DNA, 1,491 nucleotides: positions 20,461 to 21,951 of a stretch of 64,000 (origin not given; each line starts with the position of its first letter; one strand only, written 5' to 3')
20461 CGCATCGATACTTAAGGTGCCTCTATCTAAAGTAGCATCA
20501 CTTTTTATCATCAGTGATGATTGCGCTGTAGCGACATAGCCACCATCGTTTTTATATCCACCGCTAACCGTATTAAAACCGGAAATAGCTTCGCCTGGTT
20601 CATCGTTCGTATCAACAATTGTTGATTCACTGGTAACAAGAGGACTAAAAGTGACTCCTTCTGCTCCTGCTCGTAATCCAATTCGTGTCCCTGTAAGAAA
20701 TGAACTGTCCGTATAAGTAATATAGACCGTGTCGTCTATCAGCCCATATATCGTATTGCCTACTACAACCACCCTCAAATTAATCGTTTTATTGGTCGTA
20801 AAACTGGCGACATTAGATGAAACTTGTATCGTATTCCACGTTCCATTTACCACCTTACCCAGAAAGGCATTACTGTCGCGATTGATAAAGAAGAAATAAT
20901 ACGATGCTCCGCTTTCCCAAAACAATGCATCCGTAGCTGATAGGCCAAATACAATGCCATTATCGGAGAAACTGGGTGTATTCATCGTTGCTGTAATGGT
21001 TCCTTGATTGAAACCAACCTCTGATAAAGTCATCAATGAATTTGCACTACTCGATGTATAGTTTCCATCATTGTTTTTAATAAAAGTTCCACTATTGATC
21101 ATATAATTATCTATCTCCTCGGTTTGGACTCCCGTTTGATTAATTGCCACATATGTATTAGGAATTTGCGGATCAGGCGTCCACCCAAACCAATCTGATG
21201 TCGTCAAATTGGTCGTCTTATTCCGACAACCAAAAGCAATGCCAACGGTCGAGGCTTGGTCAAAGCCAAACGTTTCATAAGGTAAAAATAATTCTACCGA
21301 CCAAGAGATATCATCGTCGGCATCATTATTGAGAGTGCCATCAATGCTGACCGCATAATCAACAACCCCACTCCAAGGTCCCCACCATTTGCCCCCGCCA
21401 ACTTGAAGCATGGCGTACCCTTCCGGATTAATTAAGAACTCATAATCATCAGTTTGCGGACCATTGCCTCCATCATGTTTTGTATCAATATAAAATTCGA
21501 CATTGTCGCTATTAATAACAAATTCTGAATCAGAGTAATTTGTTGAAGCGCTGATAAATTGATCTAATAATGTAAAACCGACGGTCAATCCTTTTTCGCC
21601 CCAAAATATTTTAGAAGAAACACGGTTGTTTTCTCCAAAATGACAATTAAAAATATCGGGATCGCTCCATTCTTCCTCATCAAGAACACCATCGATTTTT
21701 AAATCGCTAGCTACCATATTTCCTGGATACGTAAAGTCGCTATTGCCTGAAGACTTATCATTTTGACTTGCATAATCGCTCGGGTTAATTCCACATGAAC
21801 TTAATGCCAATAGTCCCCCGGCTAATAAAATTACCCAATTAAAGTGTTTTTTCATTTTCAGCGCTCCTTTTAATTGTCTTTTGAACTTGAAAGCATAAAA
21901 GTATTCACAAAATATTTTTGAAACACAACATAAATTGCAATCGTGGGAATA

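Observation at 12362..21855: A ~110-aa LamG/DUF1080-like repeat ('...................') occurs at least 8 times in four lipoproteins, fused to GH43, an SGNH esterase and a CBM9-like domain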

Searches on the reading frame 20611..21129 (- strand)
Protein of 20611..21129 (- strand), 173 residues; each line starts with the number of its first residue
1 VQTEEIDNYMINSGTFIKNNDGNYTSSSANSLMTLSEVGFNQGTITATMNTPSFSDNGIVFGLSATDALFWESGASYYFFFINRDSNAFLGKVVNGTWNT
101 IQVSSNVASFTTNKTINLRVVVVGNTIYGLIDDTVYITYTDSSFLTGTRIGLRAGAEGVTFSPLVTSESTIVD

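Call 29: search_solved_structures(query=A2, max_evalue=1, show_alignments=1)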
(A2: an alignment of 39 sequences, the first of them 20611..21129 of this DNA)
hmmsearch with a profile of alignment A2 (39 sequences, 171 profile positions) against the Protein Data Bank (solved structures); distinct sequences matched with E-value up to 1: 28.
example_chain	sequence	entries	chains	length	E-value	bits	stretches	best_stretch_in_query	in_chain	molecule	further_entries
4azz_A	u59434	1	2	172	8.3e-07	32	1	94-167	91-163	LEVANASE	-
4b1l_A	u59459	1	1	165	9.3e-07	31.8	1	94-166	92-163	LEVANASE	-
4b1m_A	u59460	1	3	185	1.3e-06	31.4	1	94-166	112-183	LEVANASE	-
5zqi_A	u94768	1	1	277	0.02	17.7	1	106-156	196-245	Alginate lyase AlgAT5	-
3vv1_A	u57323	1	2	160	0.094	15.5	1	97-147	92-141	Protein LEC-6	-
7xxu_A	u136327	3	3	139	0.13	15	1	88-147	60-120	Galectin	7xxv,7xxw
7xxx_A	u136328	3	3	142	0.14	15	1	88-147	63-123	Galectin-10/Charcot-Leyden crystal protein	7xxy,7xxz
8jt4_A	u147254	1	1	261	0.15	14.9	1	107-142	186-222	Alginate lyase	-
5y33_A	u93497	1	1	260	0.16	14.7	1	108-142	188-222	Alginate lyase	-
8jsd_A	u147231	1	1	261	0.21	14.4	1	108-142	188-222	Alginate lyase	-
7cxd_A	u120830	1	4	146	0.23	14.3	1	93-143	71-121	Galectin-3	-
8ilu_A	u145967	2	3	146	0.31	13.8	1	93-143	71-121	Galectin-3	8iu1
7cxb_A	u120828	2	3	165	0.4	13.5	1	93-143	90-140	Galectin-3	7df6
7cxc_A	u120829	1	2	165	0.42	13.4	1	93-143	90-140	Galectin-3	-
5xrl_A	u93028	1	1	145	0.53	13.1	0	82-139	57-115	Galectin-10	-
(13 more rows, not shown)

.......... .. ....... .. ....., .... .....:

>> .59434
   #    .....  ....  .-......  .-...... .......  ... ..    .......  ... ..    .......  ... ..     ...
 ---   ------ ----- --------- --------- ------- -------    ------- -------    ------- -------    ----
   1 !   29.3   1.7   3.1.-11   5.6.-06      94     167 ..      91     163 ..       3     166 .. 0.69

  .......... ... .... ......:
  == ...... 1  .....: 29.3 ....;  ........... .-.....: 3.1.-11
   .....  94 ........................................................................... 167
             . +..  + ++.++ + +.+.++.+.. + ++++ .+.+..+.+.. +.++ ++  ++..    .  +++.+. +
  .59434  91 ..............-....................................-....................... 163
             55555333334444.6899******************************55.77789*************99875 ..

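Call 36: predict_structure(alignment_id=A2)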
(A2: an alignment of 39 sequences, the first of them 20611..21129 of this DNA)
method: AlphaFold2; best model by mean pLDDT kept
length: 173 residues; sequences in the alignment: 39
mean_pLDDT: 94.0   pTM: 0.91
mean pLDDT of the five models: 94.0, 93.6, 93.6, 93.0, 92.5
residues with pLDDT >= 90: 150; 70-90: 17; 50-70: 6; < 50: 0
segments of 3 or more residues with pLDDT < 50: none
pLDDT, mean of each block of 10 residues (from residue 1): 85 96 98 90 98 97 80 87 97 95 92 97 98 98 96 98 97 90
secondary structure, 60 per line:
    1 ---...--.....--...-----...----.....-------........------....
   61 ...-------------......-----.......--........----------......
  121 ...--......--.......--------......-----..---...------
elements in order: E4-6 E9-13 E16-18 E24-26 E31-35 E43-50 E57-63 E77-82 E88-94 E97-104 E115-123 E126-131 E134-140 E149-154 E165-167

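Call 41: fold_search(model_id=the predicted structure, library=pdb)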
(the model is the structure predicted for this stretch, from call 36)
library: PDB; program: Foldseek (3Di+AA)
matches with E <= 10: 1730; with E <= 0.001: 532
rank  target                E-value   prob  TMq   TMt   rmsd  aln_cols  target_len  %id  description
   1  4b1m_C                1.7e-08  1.00  0.72  0.77   2.9       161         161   18  CARBOHYDRATE BINDING MODULE CBM66 FROM BACILLUS SUBTILIS (released 2012-12-12)
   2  4b1m_A                3.8e-08  1.00  0.75  0.78   2.7       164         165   18  CARBOHYDRATE BINDING MODULE CBM66 FROM BACILLUS SUBTILIS (released 2012-12-12)
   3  4b1l                  4.7e-08  1.00  0.72  0.77   2.9       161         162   18  CARBOHYDRATE BINDING MODULE CBM66 FROM BACILLUS SUBTILIS (released 2012-12-12)
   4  4b1m_B                6.1e-08  1.00  0.76  0.80   2.3       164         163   18  CARBOHYDRATE BINDING MODULE CBM66 FROM BACILLUS SUBTILIS (released 2012-12-12)
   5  4azz_A                6.1e-08  1.00  0.76  0.79   2.4       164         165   18  Carbohydrate binding module CBM66 from Bacillus subtilis (released 2012-07-25)
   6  4bme_A                8.3e-07  1.00  0.55  0.64   5.2       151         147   12  Crystal structure of the N terminal domain of human Galectin 8, F19Y mutant (released 2014-03-19)
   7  4bmb_A                1.3e-06  1.00  0.51  0.58   4.9       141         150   13  Crystal structure of the N terminal domain of human Galectin 8 (released 2014-03-19)
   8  9fxz_A                1.7e-06  1.00  0.57  0.65   3.6       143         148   12  Galectin-8 N-terminal carbohydrate recognition domain in complex with 4-(bromophenyl)phthalazinone D-galactal ligand (released 2025-07-16)
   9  6r3u_A                2.8e-06  1.00  0.62  0.25   6.2       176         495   16  Endo-levanase BT1760 mutant E221A from Bacteroides thetaiotaomicron complexed with levantetraose (released 2019-06-19)
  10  5gzc                  2.8e-06  1.00  0.53  0.59   5.9       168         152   10  Crystal structure of Galectin-8 N-CRD with part of linker (released 2016-12-21)
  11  3ap4_C                2.9e-06  1.00  0.54  0.61   5.6       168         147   12  Crystal structure of the galectin-8 N-terminal carbohydrate recognition domain in complex with lactose (released 2011-01-26)
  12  2yxs_A                2.9e-06  1.00  0.52  0.59   5.8       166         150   13  Crystal Structure of N-terminal domain of human galectin-8 with D-lactose (released 2008-05-06)
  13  8a9y_E                3.1e-06  1.00  0.60  0.24   6.3       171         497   15  Substrate-free levan utilisation machinery (utilisome) (released 2023-06-07)
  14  6z6y                  3.1e-06  1.00  0.55  0.60   4.7       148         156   14  Galectin-8 N-terminal domain in complex with a sulfatide mimicking a sphingolipid (released 2020-12-30)
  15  3ap6_B                3.2e-06  1.00  0.57  0.66   4.9       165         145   12  Crystal structure of the galectin-8 N-terminal carbohydrate recognition domain in complex with lactose 3'-sulfate (released 2011-01-26)
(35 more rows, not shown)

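Call 53: search_protein_representatives(alignment_id=A2)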
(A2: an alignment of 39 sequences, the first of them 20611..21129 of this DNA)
Query: 39 sequences, 171 profile positions. Proteins with E-value up to 0.001 (for the whole library): 4222; up to 1e-10: 864; up to 1e-30: 196. The best 150 are listed.
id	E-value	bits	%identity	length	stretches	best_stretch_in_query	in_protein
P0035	0.0e+00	1555.5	-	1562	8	4-169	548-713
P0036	0.0e+00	1170.1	-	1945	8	3-170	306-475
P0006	0.0e+00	1082.9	-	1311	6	4-170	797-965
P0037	3.1e-292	974.1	-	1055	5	7-170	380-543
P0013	4.0e-274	915.2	-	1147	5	3-170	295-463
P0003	3.0e-226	759.3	-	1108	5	3-169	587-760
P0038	3.4e-224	752.6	-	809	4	3-166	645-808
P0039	5.1e-188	634.9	-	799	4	6-170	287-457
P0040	5.4e-185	625.0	-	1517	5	7-168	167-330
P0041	1.5e-183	620.3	-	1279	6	6-168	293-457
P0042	6.0e-182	615.1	-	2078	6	7-169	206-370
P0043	4.0e-173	586.4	-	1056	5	11-169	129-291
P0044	2.5e-155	528.5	-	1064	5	7-167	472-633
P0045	2.6e-153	521.9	-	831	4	7-169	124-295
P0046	1.1e-145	497.1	-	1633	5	12-170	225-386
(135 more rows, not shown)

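Call 64: search_protein_families(library=pfam, alignment_id=A3, max_evalue=0.0001)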
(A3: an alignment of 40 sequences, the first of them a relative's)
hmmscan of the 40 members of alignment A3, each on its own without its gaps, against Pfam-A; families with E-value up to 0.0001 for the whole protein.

A. member 1, P0036 (1945 aa): 4 families
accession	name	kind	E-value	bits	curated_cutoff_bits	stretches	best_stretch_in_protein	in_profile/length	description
PF06439.18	3keto-disac_hyd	-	2e-17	64.3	26.8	0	322-470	27-185/187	3-keto-disaccharide hydrolase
PF13472.12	Lipase_GDSL_2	-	1.5e-14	55.3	32.9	1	655-820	17-177/178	GDSL-like Lipase/Acylhydrolase family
PF19763.6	DUF6250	-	3.1e-11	43.8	26.9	0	1522-1578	106-162/165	Domain of unknown function (DUF6250)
PF09479.16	Flg_new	-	8e-11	42.3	27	1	78-125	14-65/65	Listeria-Bacteroides repeat domain (List_Bact_rpt)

B. families by the number of members that match (of 40 scanned): 19 families
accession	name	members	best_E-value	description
PF13472.12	Lipase_GDSL_2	24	3.4e-33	GDSL-like Lipase/Acylhydrolase family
PF06439.18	3keto-disac_hyd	16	3.9e-39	3-keto-disaccharide hydrolase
PF19763.6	DUF6250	16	2.6e-32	Domain of unknown function (DUF6250)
PF00657.28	Lipase_GDSL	15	7.2e-19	GDSL-like Lipase/Acylhydrolase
PF18998.6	Flg_new_2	6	9e-54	Divergent InlB B-repeat domain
PF09479.16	Flg_new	4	7e-11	Listeria-Bacteroides repeat domain (List_Bact_rpt)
PF12733.13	Cadherin-like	2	7.1e-19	Cadherin-like beta sandwich domain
PF07523.18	Big_3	2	2.2e-15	Bacterial Ig-like domain (group 3)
PF13385.13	Laminin_G_3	2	1e-12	Concanavalin A-like lectin/glucanases superfamily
PF09224.18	DUF1961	2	1.5e-12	Domain of unknown function (DUF1961)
PF13088.12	BNR_2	2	2.2e-08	BNR repeat-like domain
PF02230.22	Abhydrolase_2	2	4.6e-05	Phospholipase/Carboxylesterase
PF16227.11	DUF4886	1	1.1e-26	Domain of unknown function (DUF4886)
PF00756.26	Esterase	1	5.1e-07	Putative esterase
PF03442.20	CBM_X2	1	4.1e-06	Carbohydrate binding domain X2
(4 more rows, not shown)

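Call 65: list_cluster_members(proteins=[P0001, P0005, P0027, P0039])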
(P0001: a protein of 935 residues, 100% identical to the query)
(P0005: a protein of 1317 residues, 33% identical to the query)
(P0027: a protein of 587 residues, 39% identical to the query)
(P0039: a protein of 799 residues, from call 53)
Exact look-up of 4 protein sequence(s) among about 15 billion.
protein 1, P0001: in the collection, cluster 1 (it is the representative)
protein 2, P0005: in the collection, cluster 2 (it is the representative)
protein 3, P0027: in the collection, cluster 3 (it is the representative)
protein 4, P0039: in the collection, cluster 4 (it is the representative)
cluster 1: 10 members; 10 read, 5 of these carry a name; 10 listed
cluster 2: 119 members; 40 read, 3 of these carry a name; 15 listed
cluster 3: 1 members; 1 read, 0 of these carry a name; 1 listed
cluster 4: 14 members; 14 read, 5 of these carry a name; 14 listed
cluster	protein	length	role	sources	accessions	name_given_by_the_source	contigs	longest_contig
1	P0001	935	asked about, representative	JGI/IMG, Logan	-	lysophospholipase L1-like esterase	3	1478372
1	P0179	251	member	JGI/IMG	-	lysophospholipase L1-like esterase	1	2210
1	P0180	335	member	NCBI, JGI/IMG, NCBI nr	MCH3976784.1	MAG: GDSL-type esterase/lipase family protein [Bacilli bacterium] | lysophospholipase L1-like esterase | GDSL-type esterase/lipase family protein [Bacilli bacterium]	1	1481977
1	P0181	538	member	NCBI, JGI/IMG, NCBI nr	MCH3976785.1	MAG: hypothetical protein LKE36_04215 [Bacilli bacterium] | hypothetical protein | hypothetical protein [Bacilli bacterium]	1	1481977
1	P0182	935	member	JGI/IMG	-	lysophospholipase L1-like esterase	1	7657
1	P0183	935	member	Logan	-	-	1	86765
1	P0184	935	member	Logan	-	-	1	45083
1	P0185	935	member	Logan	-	-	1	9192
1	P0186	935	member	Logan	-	-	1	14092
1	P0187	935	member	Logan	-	-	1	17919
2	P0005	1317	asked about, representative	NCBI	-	-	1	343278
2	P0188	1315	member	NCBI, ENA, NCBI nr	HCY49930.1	MAG TPA: hypothetical protein DHU79_06695 [Clostridiales bacterium] | hypothetical protein [Clostridiales bacterium]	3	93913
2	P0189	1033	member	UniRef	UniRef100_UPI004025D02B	GDSL-type esterase/lipase family protein n=1 Tax=Candidatus Fimenecus sp. TaxID=3022888 ...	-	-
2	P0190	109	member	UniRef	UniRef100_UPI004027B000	hypothetical protein n=1 Tax=Candidatus Fimenecus sp. TaxID=3022888 RepID=UPI004027B000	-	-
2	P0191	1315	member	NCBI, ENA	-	-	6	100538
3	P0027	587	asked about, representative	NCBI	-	-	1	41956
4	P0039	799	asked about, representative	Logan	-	-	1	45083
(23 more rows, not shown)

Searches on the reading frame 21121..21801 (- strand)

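Call 44: search_protein_families(library=pfam, max_evalue=1, proteins=[window:21121-21801:-])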
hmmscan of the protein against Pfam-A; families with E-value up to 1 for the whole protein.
window:21121-21801:- (227 aa): 2 families
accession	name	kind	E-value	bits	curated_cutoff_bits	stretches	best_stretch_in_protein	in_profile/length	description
PF06452.16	CBM9_1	-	5.5e-05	23.6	23.4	1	36-208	1-164/185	Carbohydrate family 9 binding domain-like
PF16011.10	CBM9_2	-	0.16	12.1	25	1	58-184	28-152/199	Carbohydrate-binding family 9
